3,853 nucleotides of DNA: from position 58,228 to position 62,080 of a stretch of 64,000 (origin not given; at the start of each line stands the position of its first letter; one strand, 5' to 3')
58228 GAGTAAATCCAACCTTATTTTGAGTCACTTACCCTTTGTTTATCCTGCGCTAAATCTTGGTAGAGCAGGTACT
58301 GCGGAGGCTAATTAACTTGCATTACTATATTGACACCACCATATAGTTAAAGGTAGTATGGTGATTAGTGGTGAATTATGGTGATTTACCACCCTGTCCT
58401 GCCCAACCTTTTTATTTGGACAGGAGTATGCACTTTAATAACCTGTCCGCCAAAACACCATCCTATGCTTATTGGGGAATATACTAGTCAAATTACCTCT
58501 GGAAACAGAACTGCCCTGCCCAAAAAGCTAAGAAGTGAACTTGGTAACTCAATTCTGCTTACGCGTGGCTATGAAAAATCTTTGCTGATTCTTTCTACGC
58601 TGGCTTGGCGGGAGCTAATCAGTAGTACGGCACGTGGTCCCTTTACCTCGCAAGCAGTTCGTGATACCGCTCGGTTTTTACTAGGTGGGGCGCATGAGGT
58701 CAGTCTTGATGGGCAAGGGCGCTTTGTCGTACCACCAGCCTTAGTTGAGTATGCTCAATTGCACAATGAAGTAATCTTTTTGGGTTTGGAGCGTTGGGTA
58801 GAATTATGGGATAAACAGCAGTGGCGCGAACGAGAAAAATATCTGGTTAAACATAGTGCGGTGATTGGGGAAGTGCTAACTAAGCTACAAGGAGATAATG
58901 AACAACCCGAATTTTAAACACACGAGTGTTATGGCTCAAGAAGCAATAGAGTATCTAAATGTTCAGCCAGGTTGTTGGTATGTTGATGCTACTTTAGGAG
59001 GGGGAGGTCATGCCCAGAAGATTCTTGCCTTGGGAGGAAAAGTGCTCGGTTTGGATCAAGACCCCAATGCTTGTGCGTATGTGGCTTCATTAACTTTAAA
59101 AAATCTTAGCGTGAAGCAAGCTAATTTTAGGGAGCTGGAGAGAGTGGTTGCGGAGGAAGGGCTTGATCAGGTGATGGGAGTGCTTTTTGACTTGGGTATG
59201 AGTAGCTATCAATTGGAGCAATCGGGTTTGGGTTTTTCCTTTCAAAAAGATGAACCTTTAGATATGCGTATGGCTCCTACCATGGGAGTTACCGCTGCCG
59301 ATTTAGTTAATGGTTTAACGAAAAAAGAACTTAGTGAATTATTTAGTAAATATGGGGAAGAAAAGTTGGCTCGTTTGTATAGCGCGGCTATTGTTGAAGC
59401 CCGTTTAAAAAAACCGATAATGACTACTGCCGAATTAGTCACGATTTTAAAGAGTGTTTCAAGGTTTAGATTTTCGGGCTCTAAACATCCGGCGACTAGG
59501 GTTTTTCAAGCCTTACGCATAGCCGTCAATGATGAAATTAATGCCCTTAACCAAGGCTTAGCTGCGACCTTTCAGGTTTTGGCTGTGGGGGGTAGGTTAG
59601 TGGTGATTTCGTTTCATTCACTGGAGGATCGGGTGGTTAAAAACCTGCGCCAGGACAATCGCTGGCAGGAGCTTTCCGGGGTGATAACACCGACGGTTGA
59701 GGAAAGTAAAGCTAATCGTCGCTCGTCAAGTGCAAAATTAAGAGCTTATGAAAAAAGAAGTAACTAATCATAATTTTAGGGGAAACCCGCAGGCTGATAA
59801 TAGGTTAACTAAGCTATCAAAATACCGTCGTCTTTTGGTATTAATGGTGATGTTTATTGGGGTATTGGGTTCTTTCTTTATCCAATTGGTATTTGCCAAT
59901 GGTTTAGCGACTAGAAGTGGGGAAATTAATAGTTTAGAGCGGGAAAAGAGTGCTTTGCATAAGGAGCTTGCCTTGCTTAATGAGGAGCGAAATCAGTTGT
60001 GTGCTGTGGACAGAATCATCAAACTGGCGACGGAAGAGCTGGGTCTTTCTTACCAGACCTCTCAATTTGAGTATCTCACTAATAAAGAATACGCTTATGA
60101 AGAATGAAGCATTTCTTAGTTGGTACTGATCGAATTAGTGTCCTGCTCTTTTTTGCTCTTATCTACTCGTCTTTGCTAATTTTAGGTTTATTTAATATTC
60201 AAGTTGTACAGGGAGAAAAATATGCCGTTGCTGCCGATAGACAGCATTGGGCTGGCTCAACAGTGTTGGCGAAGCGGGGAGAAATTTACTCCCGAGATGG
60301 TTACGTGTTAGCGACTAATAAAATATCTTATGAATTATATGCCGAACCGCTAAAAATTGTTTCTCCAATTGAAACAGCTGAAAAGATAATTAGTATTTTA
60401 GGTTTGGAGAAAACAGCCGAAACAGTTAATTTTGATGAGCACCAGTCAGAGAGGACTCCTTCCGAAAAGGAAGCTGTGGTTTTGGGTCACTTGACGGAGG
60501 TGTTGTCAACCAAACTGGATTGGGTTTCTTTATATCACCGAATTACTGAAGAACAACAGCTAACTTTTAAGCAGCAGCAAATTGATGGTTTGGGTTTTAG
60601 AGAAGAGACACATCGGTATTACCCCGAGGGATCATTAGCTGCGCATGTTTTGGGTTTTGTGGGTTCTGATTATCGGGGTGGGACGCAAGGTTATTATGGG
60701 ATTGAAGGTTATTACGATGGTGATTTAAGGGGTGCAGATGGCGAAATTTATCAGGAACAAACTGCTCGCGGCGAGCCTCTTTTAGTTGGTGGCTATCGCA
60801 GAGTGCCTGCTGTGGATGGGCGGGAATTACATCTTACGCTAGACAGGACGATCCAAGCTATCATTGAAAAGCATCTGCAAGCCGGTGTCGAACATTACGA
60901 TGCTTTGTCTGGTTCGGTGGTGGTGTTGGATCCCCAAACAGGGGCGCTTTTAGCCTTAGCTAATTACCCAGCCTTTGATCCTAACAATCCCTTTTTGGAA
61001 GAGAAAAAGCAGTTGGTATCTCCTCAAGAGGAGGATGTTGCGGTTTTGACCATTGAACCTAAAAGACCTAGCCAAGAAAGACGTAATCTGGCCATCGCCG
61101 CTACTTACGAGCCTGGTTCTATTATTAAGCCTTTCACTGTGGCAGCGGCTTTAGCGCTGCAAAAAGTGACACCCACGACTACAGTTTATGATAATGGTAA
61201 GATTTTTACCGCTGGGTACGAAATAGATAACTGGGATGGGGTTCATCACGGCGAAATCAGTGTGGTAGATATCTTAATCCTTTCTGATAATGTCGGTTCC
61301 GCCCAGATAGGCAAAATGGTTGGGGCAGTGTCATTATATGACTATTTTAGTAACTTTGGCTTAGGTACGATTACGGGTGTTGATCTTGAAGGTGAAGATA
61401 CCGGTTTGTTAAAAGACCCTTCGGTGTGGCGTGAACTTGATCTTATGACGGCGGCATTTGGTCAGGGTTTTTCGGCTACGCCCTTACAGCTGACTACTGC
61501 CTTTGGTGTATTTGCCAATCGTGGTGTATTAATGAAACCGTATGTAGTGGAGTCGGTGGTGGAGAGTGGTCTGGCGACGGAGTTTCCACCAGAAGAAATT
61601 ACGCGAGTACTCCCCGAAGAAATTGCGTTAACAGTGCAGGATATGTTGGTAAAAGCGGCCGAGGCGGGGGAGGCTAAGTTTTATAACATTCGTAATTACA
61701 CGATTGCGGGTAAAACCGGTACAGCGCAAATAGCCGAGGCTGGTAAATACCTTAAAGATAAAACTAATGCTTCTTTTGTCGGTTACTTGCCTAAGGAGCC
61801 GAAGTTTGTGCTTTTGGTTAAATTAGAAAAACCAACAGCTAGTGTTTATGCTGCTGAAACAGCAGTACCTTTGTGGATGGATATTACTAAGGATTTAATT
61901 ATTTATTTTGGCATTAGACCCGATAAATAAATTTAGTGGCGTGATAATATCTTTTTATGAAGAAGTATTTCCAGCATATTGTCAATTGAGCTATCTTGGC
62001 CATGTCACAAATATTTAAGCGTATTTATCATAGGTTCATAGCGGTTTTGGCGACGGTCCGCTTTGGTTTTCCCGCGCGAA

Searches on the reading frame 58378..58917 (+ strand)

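Call 37: search_protein_families(library=pfam, proteins=[window:58378-58917:+], max_evalue=0.01)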
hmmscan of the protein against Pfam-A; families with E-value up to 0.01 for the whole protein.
window:58378-58917:+ (179 aa): 1 family
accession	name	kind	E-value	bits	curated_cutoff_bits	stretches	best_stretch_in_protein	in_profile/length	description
PF02381.23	MraZ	-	1.5e-22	79.8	23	2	101-156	1-56/72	MraZ protein, putative antitoxin-like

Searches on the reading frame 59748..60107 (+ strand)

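Call 37: search_protein_families(library=pfam, proteins=[window:59748-60107:+], max_evalue=0.01)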
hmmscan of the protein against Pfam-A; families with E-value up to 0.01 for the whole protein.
window:59748-60107:+ (119 aa): 1 family
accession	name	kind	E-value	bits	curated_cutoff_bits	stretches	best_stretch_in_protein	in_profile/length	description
PF04999.18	FtsL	-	0.0039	17.6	22.9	1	21-106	7-90/97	Cell division protein FtsL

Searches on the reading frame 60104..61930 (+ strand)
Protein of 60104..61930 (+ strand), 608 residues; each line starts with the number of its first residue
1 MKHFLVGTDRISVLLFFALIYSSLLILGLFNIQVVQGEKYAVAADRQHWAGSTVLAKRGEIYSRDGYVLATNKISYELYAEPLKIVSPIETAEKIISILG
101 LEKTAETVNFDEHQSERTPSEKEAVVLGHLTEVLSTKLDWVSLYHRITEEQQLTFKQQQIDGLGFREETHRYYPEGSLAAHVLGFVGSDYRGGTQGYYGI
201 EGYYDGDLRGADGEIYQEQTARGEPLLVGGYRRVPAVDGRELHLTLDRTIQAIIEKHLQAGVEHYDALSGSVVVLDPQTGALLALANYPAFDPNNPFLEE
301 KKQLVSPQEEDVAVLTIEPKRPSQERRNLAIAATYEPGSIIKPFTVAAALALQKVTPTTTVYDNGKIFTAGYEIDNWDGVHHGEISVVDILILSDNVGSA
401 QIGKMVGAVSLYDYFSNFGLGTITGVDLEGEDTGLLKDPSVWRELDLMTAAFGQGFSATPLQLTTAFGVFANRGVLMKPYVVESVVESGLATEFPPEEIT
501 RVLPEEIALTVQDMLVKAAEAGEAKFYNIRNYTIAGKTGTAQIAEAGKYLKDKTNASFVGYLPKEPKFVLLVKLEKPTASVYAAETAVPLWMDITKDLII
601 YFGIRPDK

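Call 37: search_protein_families(library=pfam, proteins=[window:60104-61930:+], max_evalue=0.01)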
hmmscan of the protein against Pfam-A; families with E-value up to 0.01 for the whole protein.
window:60104-61930:+ (608 aa): 3 families
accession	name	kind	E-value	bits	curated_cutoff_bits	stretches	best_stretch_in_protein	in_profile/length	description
PF00905.27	Transpeptidase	-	2.1e-65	221.3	22.1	1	270-586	1-289/299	Penicillin binding protein transpeptidase domain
PF03717.20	PBP_dimer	-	5.8e-22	79.4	24.4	1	56-226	4-176/180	Penicillin-binding Protein dimerisation domain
PF21922.1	PBP_dimer_2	-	0.0049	17.6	27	0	170-217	24-66/83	Penicillin binding protein A dimerisation domain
